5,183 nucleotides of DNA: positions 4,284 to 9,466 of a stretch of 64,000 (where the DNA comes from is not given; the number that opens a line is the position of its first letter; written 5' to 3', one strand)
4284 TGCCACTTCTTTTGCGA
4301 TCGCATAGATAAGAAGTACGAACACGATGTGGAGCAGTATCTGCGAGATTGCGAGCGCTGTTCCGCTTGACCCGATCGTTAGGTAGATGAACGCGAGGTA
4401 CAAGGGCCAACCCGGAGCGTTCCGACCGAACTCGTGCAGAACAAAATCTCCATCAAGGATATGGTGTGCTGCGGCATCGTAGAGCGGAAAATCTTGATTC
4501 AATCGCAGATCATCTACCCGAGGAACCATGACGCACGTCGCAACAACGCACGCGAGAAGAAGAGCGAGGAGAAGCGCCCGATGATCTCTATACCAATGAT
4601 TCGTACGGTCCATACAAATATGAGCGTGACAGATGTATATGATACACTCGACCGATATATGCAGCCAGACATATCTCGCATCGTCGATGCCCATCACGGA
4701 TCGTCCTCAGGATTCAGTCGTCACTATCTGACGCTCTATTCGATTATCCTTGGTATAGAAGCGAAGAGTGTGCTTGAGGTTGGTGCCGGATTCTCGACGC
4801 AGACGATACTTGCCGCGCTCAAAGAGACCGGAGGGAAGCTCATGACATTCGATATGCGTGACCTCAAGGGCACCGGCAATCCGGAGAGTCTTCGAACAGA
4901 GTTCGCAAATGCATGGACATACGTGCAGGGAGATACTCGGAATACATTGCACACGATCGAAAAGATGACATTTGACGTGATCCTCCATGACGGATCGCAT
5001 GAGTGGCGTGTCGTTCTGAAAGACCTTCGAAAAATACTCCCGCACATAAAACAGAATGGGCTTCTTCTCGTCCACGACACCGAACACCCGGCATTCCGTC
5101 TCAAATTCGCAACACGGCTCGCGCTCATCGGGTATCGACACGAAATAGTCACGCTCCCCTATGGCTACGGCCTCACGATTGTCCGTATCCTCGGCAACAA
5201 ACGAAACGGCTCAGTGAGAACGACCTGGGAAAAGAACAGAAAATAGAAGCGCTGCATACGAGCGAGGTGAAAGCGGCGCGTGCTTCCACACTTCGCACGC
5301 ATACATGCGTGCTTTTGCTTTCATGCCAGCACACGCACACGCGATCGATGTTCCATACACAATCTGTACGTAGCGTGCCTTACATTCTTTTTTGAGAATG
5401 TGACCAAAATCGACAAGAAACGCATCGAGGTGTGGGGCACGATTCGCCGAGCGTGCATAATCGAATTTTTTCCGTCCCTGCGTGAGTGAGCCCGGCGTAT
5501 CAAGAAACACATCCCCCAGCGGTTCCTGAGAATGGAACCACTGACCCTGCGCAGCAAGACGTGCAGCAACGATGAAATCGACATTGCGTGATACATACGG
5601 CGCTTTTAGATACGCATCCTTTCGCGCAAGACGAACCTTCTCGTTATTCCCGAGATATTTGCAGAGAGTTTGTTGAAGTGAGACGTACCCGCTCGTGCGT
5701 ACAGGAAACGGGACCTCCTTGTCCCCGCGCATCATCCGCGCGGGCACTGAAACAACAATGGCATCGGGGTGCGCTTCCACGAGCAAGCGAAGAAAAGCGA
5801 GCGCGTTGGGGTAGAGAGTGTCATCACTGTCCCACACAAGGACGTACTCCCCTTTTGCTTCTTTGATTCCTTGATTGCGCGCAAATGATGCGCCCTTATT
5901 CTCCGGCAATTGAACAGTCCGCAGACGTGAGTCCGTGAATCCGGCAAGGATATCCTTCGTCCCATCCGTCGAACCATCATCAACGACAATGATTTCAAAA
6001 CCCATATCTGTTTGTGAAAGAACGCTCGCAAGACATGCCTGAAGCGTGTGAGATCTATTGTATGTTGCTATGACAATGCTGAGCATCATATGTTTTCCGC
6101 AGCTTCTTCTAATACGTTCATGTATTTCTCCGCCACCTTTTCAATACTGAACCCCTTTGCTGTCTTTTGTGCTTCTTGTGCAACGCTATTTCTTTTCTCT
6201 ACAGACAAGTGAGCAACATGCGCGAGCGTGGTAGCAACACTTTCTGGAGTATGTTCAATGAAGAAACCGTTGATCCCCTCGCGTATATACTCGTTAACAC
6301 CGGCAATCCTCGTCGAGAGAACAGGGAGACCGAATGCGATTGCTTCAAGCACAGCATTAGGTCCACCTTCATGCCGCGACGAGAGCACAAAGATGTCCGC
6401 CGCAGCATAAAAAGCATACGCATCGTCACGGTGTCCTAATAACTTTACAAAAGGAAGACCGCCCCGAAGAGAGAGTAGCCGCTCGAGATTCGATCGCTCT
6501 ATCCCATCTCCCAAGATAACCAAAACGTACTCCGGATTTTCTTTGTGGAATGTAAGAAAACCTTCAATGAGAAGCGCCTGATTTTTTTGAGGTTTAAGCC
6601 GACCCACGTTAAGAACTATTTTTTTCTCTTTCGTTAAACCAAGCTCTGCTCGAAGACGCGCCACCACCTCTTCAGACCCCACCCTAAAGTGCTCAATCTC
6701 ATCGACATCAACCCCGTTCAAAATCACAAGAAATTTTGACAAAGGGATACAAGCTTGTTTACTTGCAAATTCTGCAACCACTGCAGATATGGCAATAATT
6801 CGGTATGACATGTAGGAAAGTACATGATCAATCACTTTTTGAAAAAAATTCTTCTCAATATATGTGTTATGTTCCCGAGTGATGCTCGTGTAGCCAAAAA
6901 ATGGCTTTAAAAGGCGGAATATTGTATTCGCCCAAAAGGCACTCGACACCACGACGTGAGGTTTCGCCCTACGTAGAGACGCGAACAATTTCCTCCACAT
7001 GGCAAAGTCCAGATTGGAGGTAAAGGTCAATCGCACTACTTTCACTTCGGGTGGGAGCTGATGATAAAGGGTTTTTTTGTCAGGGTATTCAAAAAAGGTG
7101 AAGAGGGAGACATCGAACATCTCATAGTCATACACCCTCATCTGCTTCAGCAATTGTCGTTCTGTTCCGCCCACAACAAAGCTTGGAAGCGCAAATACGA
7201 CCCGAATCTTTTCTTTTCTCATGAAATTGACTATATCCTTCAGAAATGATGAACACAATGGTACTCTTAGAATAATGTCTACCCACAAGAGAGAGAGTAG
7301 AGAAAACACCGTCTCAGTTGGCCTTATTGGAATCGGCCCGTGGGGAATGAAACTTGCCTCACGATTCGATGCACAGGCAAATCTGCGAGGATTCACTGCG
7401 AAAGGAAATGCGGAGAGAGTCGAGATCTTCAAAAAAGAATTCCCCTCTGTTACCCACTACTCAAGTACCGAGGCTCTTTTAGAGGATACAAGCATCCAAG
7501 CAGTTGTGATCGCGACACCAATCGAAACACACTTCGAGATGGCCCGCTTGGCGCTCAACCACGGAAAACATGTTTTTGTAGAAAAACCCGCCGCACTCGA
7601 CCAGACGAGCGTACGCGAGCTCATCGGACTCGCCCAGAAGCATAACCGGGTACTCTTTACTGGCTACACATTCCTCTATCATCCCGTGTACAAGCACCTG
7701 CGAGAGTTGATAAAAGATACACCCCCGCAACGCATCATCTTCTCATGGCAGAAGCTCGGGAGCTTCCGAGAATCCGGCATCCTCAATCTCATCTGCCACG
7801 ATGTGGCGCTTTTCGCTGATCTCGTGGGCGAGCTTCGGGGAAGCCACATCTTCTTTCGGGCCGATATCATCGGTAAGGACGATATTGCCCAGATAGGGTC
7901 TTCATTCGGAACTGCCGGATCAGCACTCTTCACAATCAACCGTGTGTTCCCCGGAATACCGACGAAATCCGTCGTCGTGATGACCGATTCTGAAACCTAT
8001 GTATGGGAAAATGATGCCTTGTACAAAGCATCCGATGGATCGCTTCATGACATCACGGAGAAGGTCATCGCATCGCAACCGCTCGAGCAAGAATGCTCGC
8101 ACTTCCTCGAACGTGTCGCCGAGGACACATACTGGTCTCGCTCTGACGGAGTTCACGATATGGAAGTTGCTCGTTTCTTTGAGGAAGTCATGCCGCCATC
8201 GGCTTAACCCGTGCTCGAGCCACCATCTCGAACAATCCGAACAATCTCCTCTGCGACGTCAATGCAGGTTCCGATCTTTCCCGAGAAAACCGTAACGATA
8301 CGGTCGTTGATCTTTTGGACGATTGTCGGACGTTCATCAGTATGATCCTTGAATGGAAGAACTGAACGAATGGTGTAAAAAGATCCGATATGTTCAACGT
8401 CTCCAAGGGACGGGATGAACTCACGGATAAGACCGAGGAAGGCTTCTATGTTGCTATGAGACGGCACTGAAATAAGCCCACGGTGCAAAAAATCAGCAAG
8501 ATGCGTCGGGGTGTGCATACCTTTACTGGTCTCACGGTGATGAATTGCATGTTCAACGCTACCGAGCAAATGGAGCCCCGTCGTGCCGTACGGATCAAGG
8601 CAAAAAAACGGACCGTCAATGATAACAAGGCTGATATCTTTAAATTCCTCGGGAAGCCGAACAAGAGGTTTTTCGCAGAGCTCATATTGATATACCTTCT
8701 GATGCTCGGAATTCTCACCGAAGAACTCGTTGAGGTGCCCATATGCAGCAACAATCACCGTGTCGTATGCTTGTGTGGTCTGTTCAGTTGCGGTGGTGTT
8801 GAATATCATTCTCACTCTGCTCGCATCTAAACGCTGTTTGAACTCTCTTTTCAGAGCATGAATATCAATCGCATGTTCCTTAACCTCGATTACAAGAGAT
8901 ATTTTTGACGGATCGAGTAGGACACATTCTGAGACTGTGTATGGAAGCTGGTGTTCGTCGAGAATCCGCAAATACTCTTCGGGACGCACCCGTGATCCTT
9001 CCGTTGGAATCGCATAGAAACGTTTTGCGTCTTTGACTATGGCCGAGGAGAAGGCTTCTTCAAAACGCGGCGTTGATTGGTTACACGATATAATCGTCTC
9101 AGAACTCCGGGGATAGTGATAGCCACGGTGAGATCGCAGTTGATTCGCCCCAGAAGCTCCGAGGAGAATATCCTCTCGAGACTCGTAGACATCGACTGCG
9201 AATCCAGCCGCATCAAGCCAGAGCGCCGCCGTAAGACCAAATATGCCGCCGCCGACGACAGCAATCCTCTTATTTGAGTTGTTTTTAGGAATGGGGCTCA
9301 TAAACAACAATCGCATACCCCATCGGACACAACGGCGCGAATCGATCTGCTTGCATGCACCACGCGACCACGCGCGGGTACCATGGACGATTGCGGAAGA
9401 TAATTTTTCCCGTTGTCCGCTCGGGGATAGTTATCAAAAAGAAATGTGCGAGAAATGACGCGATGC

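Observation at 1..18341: About 18 kb protein-glycosylation-like island next to a secreted LTD-PKD-LTD surface protein with a poly-Ser/Thr linker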

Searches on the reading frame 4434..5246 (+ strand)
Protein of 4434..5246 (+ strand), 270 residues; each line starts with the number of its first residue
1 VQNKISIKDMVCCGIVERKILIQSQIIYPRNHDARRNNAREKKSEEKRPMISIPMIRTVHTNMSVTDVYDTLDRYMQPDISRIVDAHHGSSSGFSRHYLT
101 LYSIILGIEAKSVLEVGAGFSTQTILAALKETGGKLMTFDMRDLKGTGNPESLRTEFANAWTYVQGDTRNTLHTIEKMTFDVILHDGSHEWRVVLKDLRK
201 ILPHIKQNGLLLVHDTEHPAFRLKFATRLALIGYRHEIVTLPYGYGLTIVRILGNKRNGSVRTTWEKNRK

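Call 6: search_protein_families(library=pfam, proteins=[window:4434-5246:+], max_evalue=0.01)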
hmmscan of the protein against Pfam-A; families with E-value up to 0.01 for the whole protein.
window:4434-5246:+ (270 aa): 1 family
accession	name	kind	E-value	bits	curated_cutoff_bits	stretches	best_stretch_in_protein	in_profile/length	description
PF13578.12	Methyltransf_24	-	6.6e-19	69.2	26.3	1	114-216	1-105/105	Methyltransferase domain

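Call 51: search_protein_families(library=ncbifam, proteins=[window:4581-5246:+], max_evalue=0.001)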
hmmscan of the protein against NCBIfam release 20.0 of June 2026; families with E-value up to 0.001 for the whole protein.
window:4581-5246:+ (221 aa): 0 families

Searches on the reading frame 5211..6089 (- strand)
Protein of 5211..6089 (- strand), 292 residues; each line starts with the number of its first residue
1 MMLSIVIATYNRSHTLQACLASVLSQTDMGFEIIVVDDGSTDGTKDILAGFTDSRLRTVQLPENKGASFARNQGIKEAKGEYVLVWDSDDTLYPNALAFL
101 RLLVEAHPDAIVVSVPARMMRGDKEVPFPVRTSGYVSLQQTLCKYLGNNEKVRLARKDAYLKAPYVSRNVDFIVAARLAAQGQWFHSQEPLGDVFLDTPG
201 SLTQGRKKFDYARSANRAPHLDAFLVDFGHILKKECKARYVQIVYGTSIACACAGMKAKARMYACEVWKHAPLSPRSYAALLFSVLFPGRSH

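Call 6: search_protein_families(library=pfam, proteins=[window:5211-6089:-], max_evalue=0.01)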
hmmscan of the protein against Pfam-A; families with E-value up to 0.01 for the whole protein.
window:5211-6089:- (292 aa): 4 families
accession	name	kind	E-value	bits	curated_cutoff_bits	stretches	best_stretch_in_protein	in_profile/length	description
PF00535.33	Glycos_transf_2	-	2.1e-34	119.3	23.3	1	4-118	1-118/168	Glycosyl transferase family 2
PF13641.12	Glyco_tranf_2_3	-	3.1e-11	44.2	27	1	3-124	3-130/230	Glycosyltransferase like family 2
PF10111.15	Glyco_tranf_2_2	-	9.7e-09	35.5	27.3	1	4-98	1-100/276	Glycosyltransferase like family 2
PF13704.12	Glyco_tranf_2_4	-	0.00011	23.1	27.5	1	13-92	4-84/98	Glycosyl transferase family 2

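Call 22: search_protein_families(library=ncbifam, proteins=[window:5211-6089:-], max_evalue=0.01)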
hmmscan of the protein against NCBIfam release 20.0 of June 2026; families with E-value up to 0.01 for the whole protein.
window:5211-6089:- (292 aa): 29 families (the best 25 are shown)
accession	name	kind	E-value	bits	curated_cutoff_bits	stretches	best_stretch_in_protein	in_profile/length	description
NF041875.1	EPS_EpsD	equivalog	7.3e-25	88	370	1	3-100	1-100/325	exopolysaccharide biosynthesis glycosyltransferase EpsD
NF007482.0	PRK10073.1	equivalog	7.9e-25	87.5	423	1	2-98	7-104/334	glycosyltransferase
NF047683.1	TeichurnBiosyTuaG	equivalog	7.8e-22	78.1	400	1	3-97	8-104/252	teichuronic acid biosynthesis protein TuaG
TIGR03965.1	mycofact_glyco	equivalog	2.9e-17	62.7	280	1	4-119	77-191/467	mycofactocin biosynthesis glycosyltransferase MftF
TIGR03937.1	PgaC_IcaA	equivalog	3.3e-17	62.6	422.3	1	2-110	46-156/407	poly-beta-1,6-N-acetyl-D-glucosamine synthase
NF050050.1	ProtGlycPglI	equivalog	9.2e-17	61.4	500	1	2-100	3-104/306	GalNAc(5)-diNAcBac-PP-undecaprenol beta-1,3-glucosyltransferase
NF038302.1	EPS_HpsE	equivalog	4.9e-15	55.3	300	1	2-109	2-116/307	hormogonium polysaccharide biosynthesis glycosyltransferase HpsE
NF007453.0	PRK10018.1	equivalog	7e-13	48.9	382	1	2-99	7-106/280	colanic acid biosynthesis glycosyltransferase WcaA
TIGR04017.1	WcaA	equivalog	1.8e-12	47.4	495.75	1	2-99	6-105/279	colanic acid biosynthesis glycosyltransferase WcaA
NF053739.1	GlytfEpsEBac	equivalog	1.9e-12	46.7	450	1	3-114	3-117/265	glycosyltransferase EpsE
TIGR04009.1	wcaE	equivalog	4.8e-12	45.7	369.2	1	1-114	1-117/248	colanic acid biosynthesis glycosyltransferase WcaE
TIGR04283.1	glyco_like_mftF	equivalog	9.1e-12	45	182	1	3-104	1-97/221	TIGR04283 family arsenosugar biosynthesis glycosyltransferase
TIGR04242.1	nodulat_NodC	equivalog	2.3e-11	43.3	550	1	5-100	52-152/395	chitooligosaccharide synthase NodC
NF041394.1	GtaseAglG_Halo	equivalog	1.1e-10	41.3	440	1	1-108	1-108/304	glucosyl-dolichyl phosphate glucuronosyltransferase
NF038299.1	EPS_HpsN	equivalog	2.3e-10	40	425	1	2-99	2-101/317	hormogonium polysaccharide biosynthesis glycosyltransferase HpsN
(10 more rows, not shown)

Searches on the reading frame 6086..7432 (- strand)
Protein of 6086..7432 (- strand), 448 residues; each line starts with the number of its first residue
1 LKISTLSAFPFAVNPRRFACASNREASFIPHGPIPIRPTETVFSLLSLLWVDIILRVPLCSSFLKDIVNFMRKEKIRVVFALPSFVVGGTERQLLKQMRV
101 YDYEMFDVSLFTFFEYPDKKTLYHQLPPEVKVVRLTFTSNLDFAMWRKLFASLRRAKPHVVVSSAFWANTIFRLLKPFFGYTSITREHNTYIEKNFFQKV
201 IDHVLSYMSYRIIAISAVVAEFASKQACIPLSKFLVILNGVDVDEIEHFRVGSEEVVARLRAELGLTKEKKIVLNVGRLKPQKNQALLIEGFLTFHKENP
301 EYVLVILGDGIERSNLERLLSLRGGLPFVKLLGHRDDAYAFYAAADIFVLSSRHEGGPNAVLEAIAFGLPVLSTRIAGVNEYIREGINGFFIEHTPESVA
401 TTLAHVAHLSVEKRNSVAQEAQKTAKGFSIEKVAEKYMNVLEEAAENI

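Call 6: search_protein_families(library=pfam, proteins=[window:6086-7432:-], max_evalue=0.01)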
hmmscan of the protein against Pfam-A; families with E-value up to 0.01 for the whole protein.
window:6086-7432:- (448 aa): 6 families
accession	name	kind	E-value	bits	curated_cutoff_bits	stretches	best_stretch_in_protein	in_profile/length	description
PF00534.26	Glycos_transf_1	-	2.3e-33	115.6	26.4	1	259-423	4-171/172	Glycosyl transferases group 1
PF13692.12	Glyco_trans_1_4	-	1e-28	100.8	27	1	271-405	2-138/142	Glycosyl transferases group 1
PF13439.12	Glyco_transf_4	-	1e-08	35.8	28.5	1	87-244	1-169/170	Glycosyltransferase Family 4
PF20706.3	GT4-conflict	-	5.4e-07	29.4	26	1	267-405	194-328/385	Family 4 Glycosyltransferase in conflict systems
PF13524.12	Glyco_trans_1_2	-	1.4e-05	25.6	25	1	334-438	34-143/144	Glycosyl transferase-like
PF13579.12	Glyco_trans_4_4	-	0.0074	17.1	29.7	0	88-237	1-155/158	Glycosyl transferase 4-like domain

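Call 51: search_protein_families(library=ncbifam, proteins=[window:6086-7222:-], max_evalue=0.001)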
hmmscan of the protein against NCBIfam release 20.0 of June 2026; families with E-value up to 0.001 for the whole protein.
window:6086-7222:- (378 aa): 44 families (the best 25 are shown)
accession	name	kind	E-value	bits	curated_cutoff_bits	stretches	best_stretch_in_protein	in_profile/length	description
TIGR03088.1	stp2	hypoth_equivalog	9.1e-42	143.4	409.05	1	12-373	8-372/374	TIGR03088 family PEP-CTERM/XrtA system glycosyltransferase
TIGR04157.1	glyco_rSAM_CFB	subfamily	4.6e-25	88.5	400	1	122-331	152-357/406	TIGR04157 family glycosyltransferase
TIGR03999.1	thiol_BshA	equivalog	7.6e-25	87.6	273.7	1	123-374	130-373/375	N-acetyl-alpha-D-glucosaminyl L-malate synthase BshA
TIGR04047.1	MSMEG_0565_glyc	hypoth_equivalog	1.9e-20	73.3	259.85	1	141-370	141-370/373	MSMEG_0565 family glycosyltransferase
NF049988.1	MGlcDAGSynMgs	equivalog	6.1e-20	71.9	400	1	163-373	177-386/398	alpha-monoglucosyldiacylglycerol synthase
NF050063.1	ProtGlycPglJ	equivalog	2.9e-19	69.5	500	1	141-370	147-362/363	N-acetylgalactosamine-N,N'-diacetylbacillosaminyl-diphospho-undecaprenol 4-alpha-N-acetylgalactosaminyltransferase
TIGR03449.1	mycothiol_MshA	equivalog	5.1e-19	68.5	462.5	1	165-375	191-404/406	D-inositol-3-phosphate glycosyltransferase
NF047684.1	TeichurnBiosyTuaC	equivalog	5.4e-19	68.4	550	1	142-372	168-387/391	teichuronic acid biosynthesis protein TuaC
NF038229.1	Glyco4_Geo_Pelo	equivalog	5.4e-19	68.4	400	1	194-373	154-335/338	GPMC system family 4 glycosyltransferase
NF041876.1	EPS_EpsE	equivalog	2e-18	66.8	400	1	200-365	214-387/389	exopolysaccharide biosynthesis GT4 family glycosyltransferase EpsE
NF050056.1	ProtGlycPglH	equivalog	1.9e-17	63.4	600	1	198-373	177-352/354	GalNAc-alpha-(1->4)-GalNAc-alpha-(1->3)-diNAcBac-PP-undecaprenol alpha-1,4-N-acetyl-D-galactosaminyltransferase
NF012028.0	PRK15484.1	subfamily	1.1e-16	61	618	1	142-373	143-377/380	lipopolysaccharide N-acetylglucosaminyltransferase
NF046085.1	XrtY_assoc_Gly1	equivalog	8.9e-16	57.7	400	1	111-373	134-383/387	XrtY-associated glycosyltransferase XYAG1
NF011726.0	PRK15179.1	equivalog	2.7e-15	55.7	733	1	153-369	473-689/694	Vi polysaccharide biosynthesis protein TviE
TIGR02918.1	TIGR02918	equivalog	5.3e-14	51.8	574.6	1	198-373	317-499/500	accessory Sec system glycosyltransferase GtfA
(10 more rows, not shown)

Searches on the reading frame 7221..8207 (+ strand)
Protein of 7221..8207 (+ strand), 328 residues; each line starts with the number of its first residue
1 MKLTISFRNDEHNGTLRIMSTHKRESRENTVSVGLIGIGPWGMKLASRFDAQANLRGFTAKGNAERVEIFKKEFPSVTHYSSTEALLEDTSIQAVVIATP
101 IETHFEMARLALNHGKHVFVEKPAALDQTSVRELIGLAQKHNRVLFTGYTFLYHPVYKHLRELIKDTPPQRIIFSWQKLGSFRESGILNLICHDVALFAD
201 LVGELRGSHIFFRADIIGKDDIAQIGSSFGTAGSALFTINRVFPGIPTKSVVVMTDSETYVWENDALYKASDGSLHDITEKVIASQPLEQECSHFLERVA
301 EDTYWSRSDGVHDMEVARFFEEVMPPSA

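Call 6: search_protein_families(library=pfam, proteins=[window:7221-8207:+], max_evalue=0.01)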
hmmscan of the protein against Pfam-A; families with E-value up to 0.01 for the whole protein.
window:7221-8207:+ (328 aa): 2 families
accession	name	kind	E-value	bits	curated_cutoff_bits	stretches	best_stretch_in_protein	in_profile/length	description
PF01408.29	GFO_IDH_MocA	-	6.4e-20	72.5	24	1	32-149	2-120/120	Oxidoreductase family, NAD-binding Rossmann fold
PF03447.22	NAD_binding_3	-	1.5e-05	26.2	24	1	37-144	1-112/116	Homoserine dehydrogenase, NAD binding domain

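Call 22: search_protein_families(library=ncbifam, proteins=[window:7221-8207:+], max_evalue=0.01)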
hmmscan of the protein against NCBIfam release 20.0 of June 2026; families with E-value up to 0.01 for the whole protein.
window:7221-8207:+ (328 aa): 10 families
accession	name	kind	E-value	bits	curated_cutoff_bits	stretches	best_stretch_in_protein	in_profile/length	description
NF040723.1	UDP-GlcNAcDh_Arch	equivalog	8.1e-20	71.5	450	1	32-317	2-294/302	UDP-N-acetylglucosamine 3-dehydrogenase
TIGR04380.1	myo_inos_iolG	equivalog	1.5e-18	66.8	355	1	31-166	2-139/330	inositol 2-dehydrogenase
NF008607.0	PRK11579.1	subfamily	1.6e-16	60.3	330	1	29-167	3-140/346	oxidoreductase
NF041392.1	XylDh_Gfo6_Halo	equivalog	9.3e-12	44.4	350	1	25-166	11-157/350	D-xylose 1-dehydrogenase Gfo6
NF058561.1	BT_2158_fam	equivalog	3.3e-10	39.2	750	1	18-142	23-147/487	glycoside 3-dehydrogenase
NF007574.0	PRK10206.1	equivalog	7.4e-10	38.4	352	1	74-142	48-116/345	oxidoreductase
NF052679.1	InsChiInosDhIolG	equivalog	7.8e-09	35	540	1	30-166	2-142/343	bifunctional inositol 2-dehydrogenase/D-chiro-inositol 1-dehydrogenase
NF052479.1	LevoglcsnDh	equivalog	1.5e-08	33.7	650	1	77-165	59-147/386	levoglucosan dehydrogenase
NF058563.1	BT_2159_fam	equivalog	1.2e-06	27.8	650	1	32-158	2-128/350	disaccharide 3-dehydrogenase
TIGR01761.1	thiaz-red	subfamily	0.0018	17.8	188.8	1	50-145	26-119/350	thiazolinyl imide reductase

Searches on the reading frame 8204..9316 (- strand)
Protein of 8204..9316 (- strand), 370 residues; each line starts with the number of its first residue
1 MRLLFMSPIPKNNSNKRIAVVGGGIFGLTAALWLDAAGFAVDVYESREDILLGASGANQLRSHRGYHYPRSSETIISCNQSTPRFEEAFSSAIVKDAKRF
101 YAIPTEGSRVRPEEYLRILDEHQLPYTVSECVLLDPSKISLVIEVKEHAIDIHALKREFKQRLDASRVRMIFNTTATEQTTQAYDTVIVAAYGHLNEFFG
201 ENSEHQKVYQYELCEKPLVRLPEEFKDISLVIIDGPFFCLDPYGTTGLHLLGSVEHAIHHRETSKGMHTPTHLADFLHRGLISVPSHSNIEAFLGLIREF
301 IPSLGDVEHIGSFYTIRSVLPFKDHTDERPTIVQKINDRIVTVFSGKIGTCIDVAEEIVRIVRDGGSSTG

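Call 6: search_protein_families(library=pfam, proteins=[window:8204-9316:-], max_evalue=0.01)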
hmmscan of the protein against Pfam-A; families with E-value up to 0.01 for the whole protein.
window:8204-9316:- (370 aa): 3 families
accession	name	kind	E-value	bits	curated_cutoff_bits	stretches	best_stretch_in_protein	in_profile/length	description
PF01266.30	DAO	-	1.7e-12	48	27.9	1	17-321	1-314/353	FAD dependent oxidoreductase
PF13450.12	NAD_binding_8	-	3.4e-06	27.7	21.9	1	20-51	1-32/68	NAD(P)-binding Rossmann-like domain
PF07992.20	Pyr_redox_2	-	0.00041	20.3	26.1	1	17-190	2-106/291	Pyridine nucleotide-disulphide oxidoreductase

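Call 22: search_protein_families(library=ncbifam, proteins=[window:8204-9316:-], max_evalue=0.01)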
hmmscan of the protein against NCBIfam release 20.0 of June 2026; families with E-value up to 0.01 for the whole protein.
window:8204-9316:- (370 aa): 35 families (the best 25 are shown)
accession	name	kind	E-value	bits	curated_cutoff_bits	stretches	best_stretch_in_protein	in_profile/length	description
NF005566.0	PRK07236.1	subfamily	5.7e-08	32.1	333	1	12-51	3-42/386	hypothetical protein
TIGR03197.1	MnmC_Cterm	equivalog_domain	6.9e-07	28.7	174.2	1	17-59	1-43/400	FAD-dependent 5-carboxymethylaminomethyl-2-thiouridine(34) oxidoreductase MnmC1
NF002481.1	PRK01747.1-2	equivalog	1e-06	27.8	600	1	5-57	228-280/611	bifunctional tRNA (5-methylaminomethyl-2-thiouridine)(34)-methyltransferase MnmC2/FAD-dependent 5-carboxymethylaminomethyl-2-thiouridine(34)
NF009410.0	PRK12771.1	subfamily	1.1e-06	27.6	516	1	8-49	131-172/566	NAD(P)-binding protein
NF005560.0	PRK07233.1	equivalog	1.3e-06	27.5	252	1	17-72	2-59/435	hypothetical protein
NF002480.1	PRK01747.1-1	equivalog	2e-06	26.5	540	1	12-59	245-292/645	bifunctional tRNA (5-methylaminomethyl-2-thiouridine)(34)-methyltransferase MnmC2/FAD-dependent 5-carboxymethylaminomethyl-2-thiouridine(34)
NF005720.0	PRK07538.1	subfamily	2.7e-06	26.5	400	1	16-50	3-37/418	hypothetical protein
NF045599.1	bili_reduct_long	exception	4.1e-06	25.3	750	1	9-50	375-416/641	bilirubin reductase, long form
NF009409.0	PRK12770.1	subfamily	5.2e-06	25.7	343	1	1-45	4-48/360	putative glutamate synthase subunit beta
NF045663.1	diclust_near_Sec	equivalog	5.6e-06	24.7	530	1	10-50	101-141/759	pyridine nucleotide-disulfide oxidoreductase/dicluster-binding protein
NF009454.0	PRK12814.1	equivalog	1.4e-05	23.7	916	1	8-48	186-226/657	putative NADPH-dependent glutamate synthase small subunit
NF010590.0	PRK13984.1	equivalog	2.3e-05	22.7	946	1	12-48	285-321/611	putative oxidoreductase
NF005243.0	PRK06753.1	equivalog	3.3e-05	22.9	365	1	17-50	2-35/374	hypothetical protein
NF005313.0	PRK06847.1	subfamily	5.2e-05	22.4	372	1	14-49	3-38/375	hypothetical protein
TIGR03467.1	HpnE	equivalog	6.4e-05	22.4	283.05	1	18-49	1-32/430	hydroxysqualene dehydroxylase HpnE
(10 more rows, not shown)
